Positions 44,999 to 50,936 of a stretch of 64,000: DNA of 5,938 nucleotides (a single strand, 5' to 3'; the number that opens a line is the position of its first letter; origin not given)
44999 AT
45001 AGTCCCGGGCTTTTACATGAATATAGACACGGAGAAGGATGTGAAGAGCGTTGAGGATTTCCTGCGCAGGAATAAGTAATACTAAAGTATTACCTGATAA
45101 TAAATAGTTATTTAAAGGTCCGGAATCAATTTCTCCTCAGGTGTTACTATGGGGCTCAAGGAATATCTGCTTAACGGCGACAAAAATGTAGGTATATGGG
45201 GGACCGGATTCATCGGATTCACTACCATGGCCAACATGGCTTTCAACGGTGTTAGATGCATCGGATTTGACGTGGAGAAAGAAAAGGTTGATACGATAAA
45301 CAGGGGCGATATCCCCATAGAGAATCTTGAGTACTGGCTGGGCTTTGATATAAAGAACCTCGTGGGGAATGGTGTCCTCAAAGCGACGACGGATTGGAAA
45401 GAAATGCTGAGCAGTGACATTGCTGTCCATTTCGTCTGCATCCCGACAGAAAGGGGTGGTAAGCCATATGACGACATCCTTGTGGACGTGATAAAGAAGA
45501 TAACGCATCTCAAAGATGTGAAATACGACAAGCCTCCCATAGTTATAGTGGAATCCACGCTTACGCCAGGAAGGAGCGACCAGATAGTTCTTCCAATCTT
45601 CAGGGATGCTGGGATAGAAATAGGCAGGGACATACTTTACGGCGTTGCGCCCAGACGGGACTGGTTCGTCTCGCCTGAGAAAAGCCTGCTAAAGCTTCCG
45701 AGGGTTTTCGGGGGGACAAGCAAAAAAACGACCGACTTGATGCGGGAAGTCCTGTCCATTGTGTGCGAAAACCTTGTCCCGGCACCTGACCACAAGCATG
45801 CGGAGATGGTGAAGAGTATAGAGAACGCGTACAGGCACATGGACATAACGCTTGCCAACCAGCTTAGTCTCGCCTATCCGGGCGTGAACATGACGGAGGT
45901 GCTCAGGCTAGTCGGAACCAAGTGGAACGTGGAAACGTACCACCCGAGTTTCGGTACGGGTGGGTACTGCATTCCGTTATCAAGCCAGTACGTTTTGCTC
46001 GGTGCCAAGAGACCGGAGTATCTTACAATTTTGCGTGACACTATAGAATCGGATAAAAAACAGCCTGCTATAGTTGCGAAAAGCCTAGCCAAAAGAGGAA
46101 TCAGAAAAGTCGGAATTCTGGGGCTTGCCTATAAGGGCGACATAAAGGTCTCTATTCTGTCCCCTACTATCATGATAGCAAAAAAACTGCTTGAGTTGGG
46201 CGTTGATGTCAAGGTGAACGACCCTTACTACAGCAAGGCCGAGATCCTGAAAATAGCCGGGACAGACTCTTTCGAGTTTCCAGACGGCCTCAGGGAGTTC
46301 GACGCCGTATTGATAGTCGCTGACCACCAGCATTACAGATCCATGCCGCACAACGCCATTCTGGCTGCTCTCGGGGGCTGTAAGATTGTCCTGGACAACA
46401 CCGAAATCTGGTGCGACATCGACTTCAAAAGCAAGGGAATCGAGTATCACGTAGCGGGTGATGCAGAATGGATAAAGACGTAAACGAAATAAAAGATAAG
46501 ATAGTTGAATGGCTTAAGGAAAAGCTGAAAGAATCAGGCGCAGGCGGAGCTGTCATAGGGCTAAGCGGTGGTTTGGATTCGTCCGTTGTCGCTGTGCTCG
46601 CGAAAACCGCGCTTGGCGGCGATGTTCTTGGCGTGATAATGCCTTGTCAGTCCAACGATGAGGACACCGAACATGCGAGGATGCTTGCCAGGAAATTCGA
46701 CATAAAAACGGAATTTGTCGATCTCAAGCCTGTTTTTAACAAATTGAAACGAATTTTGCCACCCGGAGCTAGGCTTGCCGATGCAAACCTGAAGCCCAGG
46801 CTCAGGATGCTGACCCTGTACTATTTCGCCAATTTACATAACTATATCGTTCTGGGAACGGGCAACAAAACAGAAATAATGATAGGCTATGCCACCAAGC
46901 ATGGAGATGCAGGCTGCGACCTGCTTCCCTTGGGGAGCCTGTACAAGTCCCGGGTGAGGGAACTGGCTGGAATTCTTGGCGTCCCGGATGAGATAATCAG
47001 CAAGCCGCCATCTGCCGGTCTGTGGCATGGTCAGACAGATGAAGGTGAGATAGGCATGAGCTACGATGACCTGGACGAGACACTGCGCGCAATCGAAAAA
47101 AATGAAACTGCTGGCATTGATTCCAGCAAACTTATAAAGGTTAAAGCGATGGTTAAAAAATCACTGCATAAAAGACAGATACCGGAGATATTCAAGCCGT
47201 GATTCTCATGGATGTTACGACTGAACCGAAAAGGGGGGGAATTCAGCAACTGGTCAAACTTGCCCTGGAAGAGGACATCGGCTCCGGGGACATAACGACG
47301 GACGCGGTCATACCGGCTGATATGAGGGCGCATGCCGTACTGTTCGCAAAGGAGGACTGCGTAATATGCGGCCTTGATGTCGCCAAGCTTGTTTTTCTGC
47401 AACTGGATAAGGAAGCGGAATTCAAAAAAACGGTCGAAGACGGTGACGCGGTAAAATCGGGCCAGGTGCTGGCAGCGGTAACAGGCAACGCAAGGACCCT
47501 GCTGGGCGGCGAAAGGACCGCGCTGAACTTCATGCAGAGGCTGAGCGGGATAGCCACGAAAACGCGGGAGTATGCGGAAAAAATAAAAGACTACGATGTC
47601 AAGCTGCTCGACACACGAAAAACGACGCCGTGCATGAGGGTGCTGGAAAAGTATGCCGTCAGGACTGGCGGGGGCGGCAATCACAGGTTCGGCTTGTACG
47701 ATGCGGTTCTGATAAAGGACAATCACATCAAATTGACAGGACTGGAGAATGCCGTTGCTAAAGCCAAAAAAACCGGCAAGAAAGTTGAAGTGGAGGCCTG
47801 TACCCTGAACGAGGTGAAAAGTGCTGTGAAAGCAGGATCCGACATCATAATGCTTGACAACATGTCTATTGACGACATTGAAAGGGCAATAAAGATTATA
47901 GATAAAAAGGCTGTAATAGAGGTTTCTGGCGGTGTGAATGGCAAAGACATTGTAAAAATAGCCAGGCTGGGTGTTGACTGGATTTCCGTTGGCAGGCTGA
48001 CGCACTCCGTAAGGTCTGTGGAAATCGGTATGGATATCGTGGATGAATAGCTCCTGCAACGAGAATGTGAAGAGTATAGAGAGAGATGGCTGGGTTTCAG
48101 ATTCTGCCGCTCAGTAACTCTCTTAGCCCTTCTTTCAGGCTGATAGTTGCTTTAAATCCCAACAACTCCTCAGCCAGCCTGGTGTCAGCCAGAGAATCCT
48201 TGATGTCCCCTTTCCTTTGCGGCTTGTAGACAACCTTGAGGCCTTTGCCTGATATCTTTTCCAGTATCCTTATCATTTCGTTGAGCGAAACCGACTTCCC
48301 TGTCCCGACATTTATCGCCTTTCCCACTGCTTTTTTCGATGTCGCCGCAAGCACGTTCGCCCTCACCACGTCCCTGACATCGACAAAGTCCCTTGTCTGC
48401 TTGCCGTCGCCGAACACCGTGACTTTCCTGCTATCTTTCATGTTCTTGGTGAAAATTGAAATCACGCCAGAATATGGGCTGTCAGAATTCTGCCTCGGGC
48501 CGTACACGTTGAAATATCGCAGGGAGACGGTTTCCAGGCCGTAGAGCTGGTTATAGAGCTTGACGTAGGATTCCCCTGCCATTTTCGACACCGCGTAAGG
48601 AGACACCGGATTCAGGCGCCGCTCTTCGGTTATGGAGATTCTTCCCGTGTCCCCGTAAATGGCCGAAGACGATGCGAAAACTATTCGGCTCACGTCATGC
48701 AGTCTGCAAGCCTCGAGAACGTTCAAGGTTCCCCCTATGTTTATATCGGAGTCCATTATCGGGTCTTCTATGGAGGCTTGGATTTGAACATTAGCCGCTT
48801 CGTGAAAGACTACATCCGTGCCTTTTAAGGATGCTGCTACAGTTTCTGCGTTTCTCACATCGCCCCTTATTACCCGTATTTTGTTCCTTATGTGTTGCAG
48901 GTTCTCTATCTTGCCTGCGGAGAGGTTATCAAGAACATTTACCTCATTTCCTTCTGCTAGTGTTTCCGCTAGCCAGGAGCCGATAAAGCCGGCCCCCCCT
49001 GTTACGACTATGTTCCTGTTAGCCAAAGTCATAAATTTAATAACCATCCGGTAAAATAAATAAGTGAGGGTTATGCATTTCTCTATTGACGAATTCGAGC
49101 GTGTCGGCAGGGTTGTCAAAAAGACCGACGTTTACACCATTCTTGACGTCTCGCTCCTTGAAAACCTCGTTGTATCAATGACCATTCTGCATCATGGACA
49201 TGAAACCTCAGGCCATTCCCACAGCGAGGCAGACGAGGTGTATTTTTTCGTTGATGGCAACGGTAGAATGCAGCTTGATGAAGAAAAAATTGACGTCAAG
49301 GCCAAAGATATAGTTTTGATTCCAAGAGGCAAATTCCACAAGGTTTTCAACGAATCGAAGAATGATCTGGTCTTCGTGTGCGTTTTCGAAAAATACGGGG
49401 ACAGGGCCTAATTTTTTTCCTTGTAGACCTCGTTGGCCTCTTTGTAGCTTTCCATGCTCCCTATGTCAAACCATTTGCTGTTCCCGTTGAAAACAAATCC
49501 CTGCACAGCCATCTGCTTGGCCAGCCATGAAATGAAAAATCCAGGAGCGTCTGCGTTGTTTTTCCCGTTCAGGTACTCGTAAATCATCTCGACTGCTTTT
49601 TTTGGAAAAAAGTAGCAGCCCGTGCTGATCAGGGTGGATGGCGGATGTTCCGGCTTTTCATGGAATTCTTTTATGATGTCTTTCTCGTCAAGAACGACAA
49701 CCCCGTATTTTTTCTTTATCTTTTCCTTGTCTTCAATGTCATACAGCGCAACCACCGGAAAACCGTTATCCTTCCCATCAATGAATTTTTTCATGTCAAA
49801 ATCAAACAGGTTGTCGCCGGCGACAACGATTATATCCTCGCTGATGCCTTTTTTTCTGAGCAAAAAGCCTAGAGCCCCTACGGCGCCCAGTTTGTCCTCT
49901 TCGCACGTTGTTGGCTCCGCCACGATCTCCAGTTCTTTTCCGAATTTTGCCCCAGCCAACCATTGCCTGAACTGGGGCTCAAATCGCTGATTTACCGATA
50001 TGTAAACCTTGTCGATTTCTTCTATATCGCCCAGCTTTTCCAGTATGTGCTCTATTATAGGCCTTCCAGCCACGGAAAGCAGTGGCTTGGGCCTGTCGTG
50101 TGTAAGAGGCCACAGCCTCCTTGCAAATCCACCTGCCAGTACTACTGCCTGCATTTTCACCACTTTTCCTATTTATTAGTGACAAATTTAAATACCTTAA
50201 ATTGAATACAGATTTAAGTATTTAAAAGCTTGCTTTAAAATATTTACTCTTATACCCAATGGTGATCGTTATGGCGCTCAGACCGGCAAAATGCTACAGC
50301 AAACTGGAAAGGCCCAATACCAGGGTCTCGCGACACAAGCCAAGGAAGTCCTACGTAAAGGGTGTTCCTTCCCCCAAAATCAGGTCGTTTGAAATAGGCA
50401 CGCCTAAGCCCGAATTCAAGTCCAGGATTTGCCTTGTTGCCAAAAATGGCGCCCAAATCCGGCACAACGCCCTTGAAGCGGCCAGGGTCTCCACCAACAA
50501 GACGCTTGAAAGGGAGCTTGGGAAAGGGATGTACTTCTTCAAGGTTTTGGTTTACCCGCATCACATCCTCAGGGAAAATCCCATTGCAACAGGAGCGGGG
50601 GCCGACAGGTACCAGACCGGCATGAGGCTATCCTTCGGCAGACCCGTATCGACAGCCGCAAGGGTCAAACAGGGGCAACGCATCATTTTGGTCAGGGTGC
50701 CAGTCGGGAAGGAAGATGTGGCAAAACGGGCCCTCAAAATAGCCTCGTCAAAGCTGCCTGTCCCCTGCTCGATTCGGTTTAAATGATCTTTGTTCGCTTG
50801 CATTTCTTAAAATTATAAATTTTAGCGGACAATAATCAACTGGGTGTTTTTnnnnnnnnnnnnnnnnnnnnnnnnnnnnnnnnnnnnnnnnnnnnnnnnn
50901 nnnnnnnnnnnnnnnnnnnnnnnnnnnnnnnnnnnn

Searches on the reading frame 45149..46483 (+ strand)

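Call 14: search_protein_families(library=pfam, proteins=[window:45149-46483:+], max_evalue=0.001)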
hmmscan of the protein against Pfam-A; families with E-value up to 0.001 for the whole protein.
window:45149-46483:+ (444 aa): 3 families
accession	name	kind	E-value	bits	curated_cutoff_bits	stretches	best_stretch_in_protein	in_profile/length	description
PF03721.20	UDPG_MGDP_dh_N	-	1.1e-19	71.2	27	1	13-200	2-186/187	UDP-glucose/GDP-mannose dehydrogenase family, NAD binding domain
PF03720.21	UDPG_MGDP_dh_C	-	9.1e-14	52.1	30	1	322-420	1-100/103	UDP-glucose/GDP-mannose dehydrogenase family, UDP binding domain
PF00984.24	UDPG_MGDP_dh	-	8.5e-13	48.7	25.4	1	217-290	2-79/94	UDP-glucose/GDP-mannose dehydrogenase family, central domain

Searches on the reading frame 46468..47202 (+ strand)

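Call 14: search_protein_families(library=pfam, proteins=[window:46468-47202:+], max_evalue=0.001)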
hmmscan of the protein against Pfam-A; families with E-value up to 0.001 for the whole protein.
window:46468-47202:+ (244 aa): 4 families
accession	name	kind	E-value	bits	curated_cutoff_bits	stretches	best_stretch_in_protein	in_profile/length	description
PF02540.23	NAD_synthase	-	7.9e-78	261.4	21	1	10-239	3-242/242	NAD synthase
PF03054.22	tRNA_Me_trans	-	5.4e-07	29.9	20.6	1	29-91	4-77/202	tRNA methyl transferase HUP domain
PF00733.27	Asn_synthase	-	0.00026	21.2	21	1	32-84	24-77/354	Asparagine synthase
PF06508.19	QueC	-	0.00041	20.3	22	1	28-87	2-61/210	Queuosine biosynthesis protein QueC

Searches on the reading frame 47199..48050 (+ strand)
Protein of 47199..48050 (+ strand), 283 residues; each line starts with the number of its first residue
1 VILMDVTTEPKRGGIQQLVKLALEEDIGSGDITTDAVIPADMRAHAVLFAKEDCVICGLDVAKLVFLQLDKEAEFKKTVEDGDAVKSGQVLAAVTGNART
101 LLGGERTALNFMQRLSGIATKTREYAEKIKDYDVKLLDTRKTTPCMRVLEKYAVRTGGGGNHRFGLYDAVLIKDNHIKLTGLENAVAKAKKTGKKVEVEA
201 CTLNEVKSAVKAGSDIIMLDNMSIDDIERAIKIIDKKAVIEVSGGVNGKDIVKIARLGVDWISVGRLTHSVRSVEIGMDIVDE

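Call 14: search_protein_families(library=pfam, proteins=[window:47199-48050:+], max_evalue=0.001)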
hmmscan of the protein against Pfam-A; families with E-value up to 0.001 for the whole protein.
window:47199-48050:+ (283 aa): 2 families
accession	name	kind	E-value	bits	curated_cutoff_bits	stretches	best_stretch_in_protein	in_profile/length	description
PF01729.25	QRPTase_C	-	3.8e-54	183.4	23.1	1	118-279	1-169/169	Quinolinate phosphoribosyl transferase, C-terminal domain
PF02749.22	QRPTase_N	-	3.1e-24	85.4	27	1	31-116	1-82/82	Quinolinate phosphoribosyl transferase, N-terminal domain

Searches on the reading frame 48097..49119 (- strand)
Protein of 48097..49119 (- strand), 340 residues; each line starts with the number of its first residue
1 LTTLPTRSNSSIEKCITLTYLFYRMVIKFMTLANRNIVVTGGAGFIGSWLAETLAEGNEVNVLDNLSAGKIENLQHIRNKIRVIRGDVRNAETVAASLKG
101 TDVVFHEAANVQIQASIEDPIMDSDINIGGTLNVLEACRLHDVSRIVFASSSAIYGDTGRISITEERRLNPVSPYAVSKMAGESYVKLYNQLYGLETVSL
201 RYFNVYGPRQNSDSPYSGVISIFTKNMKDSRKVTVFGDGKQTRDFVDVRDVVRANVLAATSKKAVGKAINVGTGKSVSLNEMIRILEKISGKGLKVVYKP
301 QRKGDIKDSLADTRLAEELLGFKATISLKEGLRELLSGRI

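Call 14: search_protein_families(library=pfam, proteins=[window:48097-49119:-], max_evalue=0.001)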
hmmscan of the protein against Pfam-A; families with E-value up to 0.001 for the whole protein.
window:48097-49119:- (340 aa): 8 families
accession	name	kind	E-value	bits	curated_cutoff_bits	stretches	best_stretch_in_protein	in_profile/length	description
PF01370.27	Epimerase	-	6.9e-64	216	20.9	1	37-272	1-240/240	NAD dependent epimerase/dehydratase family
PF16363.11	GDP_Man_Dehyd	-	3.3e-60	204.7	27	1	39-334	2-331/332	GDP-mannose 4,6 dehydratase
PF01073.25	3Beta_HSD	-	2e-31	109.5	22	1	38-260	1-230/280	3-beta hydroxysteroid dehydrogenase/isomerase family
PF02719.21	Polysacc_synt_2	-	2.1e-17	63.7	20.2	1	37-295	1-252/293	Polysaccharide biosynthesis protein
PF04321.23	RmlD_sub_bind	-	1.5e-13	50.9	27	1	36-211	2-157/287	RmlD substrate binding domain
PF07993.18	NAD_binding_4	-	9.3e-13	48.3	20.1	1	64-222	44-218/258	Male sterility protein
PF13460.12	NAD_binding_10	-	9.6e-12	45.6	27.2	1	41-187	1-132/184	NAD(P)H-binding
PF05368.20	NmrA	-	1.9e-05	24.9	27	1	35-300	3-244/298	NmrA-like family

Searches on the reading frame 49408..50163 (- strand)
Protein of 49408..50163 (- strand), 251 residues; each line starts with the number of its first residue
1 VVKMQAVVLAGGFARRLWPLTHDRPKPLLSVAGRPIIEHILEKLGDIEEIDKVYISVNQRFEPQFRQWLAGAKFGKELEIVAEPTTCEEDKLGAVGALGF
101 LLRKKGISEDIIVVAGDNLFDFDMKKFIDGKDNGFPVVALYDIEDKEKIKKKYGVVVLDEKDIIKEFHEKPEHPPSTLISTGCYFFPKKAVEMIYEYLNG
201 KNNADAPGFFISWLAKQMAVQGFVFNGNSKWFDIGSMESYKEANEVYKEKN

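Call 14: search_protein_families(library=pfam, proteins=[window:49408-50163:-], max_evalue=0.001)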
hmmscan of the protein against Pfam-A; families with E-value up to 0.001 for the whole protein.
window:49408-50163:- (251 aa): 3 families
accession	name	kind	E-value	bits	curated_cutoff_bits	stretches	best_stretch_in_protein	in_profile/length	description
PF00483.29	NTP_transferase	-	1.2e-39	136.8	21.2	1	6-248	2-243/245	Nucleotidyl transferase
PF12804.13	NTP_transf_3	-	2.7e-10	41.1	27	1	6-117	1-95/160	MobA-like NTP transferase domain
PF01128.25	IspD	-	3.6e-06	27.3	27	1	4-85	1-75/221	2-C-methyl-D-erythritol 4-phosphate cytidylyltransferase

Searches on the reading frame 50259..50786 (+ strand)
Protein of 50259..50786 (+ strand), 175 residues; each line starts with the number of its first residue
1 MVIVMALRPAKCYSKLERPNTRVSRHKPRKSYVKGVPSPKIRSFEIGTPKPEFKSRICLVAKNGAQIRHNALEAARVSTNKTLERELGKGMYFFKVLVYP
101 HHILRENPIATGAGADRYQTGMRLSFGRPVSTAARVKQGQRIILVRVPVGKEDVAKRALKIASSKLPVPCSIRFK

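Call 14: search_protein_families(library=pfam, proteins=[window:50259-50786:+], max_evalue=0.001)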
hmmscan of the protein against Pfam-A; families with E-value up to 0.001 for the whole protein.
window:50259-50786:+ (175 aa): 1 family
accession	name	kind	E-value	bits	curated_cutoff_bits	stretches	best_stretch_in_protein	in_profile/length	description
PF00252.24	Ribosomal_L16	-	9.6e-30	103.7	27.9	1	23-172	4-131/132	Ribosomal protein L16p/L10e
